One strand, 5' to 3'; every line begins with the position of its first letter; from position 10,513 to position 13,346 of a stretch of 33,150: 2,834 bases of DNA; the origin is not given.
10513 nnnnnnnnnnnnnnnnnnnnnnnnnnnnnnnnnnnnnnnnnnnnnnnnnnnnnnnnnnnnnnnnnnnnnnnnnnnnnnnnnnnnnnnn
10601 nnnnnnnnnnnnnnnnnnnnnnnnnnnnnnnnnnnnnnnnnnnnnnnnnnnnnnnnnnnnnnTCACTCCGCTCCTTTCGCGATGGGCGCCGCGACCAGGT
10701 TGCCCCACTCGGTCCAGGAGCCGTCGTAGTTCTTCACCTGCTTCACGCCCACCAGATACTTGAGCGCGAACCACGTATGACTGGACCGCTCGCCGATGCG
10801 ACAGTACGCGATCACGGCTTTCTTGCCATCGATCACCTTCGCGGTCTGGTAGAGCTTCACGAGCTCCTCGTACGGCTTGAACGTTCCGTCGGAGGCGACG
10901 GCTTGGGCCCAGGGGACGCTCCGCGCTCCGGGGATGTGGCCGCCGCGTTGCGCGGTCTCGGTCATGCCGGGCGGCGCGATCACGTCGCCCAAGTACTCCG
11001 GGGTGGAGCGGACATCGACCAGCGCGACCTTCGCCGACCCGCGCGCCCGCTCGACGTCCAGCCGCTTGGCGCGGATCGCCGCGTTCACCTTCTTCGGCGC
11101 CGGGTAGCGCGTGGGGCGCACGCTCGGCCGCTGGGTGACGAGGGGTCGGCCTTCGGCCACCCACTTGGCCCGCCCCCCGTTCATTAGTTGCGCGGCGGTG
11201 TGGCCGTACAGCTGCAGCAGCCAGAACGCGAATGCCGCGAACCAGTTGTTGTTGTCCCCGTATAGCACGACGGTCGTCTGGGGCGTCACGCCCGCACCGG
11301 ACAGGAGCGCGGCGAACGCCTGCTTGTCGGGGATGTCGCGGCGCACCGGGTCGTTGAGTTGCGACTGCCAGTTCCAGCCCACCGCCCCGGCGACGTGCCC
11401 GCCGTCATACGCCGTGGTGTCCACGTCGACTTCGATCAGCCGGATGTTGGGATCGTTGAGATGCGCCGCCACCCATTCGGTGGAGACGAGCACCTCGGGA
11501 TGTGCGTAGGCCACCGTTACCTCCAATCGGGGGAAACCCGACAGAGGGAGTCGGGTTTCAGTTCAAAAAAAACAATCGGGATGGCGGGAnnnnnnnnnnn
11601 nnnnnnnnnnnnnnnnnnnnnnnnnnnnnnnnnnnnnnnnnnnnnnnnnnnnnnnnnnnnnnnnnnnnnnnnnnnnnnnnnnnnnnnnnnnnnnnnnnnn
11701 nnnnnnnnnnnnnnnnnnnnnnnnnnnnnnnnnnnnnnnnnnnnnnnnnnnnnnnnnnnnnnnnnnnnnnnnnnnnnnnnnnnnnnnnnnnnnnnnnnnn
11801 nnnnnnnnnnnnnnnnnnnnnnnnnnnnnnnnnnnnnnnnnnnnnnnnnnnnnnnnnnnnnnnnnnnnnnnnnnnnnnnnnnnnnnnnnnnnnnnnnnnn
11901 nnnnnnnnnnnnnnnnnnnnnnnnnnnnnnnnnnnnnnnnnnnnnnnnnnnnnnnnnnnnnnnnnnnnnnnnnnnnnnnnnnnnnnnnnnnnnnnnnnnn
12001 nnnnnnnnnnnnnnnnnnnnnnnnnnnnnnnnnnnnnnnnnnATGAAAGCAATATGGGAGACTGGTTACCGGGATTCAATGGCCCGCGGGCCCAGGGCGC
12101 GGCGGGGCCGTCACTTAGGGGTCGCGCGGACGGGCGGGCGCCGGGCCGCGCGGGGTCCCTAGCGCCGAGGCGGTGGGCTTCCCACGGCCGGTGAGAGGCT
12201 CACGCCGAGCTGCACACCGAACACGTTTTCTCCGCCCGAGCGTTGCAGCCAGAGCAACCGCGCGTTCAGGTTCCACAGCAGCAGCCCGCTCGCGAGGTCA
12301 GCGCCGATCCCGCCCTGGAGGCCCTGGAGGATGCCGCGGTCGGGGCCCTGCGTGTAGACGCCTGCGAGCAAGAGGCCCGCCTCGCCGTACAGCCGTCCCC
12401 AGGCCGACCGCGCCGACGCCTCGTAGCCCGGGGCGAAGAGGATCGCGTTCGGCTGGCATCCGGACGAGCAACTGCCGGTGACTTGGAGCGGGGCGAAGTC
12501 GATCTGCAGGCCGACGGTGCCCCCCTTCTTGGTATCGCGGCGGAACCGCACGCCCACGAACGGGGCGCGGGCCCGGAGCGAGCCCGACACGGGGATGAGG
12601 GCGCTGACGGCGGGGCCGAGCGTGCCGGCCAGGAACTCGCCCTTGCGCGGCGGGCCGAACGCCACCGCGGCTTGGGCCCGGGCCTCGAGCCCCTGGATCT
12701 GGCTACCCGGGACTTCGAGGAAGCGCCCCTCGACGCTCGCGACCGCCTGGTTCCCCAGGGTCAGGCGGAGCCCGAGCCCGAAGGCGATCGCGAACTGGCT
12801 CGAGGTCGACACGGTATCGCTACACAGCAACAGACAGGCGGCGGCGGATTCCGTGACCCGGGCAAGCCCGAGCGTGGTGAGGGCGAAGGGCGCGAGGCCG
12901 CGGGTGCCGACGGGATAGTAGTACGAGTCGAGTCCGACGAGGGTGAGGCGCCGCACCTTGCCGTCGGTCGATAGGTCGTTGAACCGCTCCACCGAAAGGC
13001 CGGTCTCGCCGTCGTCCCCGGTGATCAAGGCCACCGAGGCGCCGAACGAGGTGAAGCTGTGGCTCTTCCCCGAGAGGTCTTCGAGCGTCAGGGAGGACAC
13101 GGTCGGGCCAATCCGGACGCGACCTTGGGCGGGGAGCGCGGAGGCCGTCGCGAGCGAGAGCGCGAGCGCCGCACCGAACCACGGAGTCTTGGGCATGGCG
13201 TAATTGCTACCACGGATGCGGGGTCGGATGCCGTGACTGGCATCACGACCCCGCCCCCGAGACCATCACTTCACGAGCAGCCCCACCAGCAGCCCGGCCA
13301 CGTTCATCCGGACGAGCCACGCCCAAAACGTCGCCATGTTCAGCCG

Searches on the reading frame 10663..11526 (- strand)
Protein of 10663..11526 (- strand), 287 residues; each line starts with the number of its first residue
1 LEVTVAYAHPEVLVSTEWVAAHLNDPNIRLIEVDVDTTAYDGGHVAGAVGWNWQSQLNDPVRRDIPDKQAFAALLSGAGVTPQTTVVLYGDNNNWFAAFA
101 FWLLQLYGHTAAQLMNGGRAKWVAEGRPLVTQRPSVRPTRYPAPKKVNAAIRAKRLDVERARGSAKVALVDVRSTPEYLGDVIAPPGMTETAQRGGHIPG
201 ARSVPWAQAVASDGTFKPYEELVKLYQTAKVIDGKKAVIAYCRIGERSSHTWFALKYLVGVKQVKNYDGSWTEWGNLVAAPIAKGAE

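Call 14: search_protein_families(library=pfam, proteins=[window:10663-11526:-], max_evalue=0.0001)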
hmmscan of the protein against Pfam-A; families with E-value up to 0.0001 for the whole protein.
window:10663-11526:- (287 aa): 1 family
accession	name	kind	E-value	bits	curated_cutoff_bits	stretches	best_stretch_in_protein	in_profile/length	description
PF00581.25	Rhodanese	-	1.2e-31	109.6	22.2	2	158-275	5-100/102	Rhodanese-like domain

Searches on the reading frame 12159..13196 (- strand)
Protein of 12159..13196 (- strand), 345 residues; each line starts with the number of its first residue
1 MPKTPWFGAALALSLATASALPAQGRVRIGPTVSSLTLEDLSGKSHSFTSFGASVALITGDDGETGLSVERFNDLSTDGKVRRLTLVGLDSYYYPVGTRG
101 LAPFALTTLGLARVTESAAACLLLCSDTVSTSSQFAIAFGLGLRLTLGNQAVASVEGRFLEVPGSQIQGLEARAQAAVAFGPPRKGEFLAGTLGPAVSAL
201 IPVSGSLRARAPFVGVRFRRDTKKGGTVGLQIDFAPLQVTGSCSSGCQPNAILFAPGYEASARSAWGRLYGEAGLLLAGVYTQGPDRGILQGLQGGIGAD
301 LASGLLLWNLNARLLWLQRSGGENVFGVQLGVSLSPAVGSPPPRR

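Call 14: search_protein_families(library=pfam, proteins=[window:12159-13196:-], max_evalue=0.0001)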
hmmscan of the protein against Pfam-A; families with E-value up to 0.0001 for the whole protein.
window:12159-13196:- (345 aa): 1 family
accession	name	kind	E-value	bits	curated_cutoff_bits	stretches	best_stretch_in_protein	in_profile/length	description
PF13505.12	OMP_b-brl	-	7.9e-05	23.3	28.7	0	9-151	2-144/175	Outer membrane protein beta-barrel domain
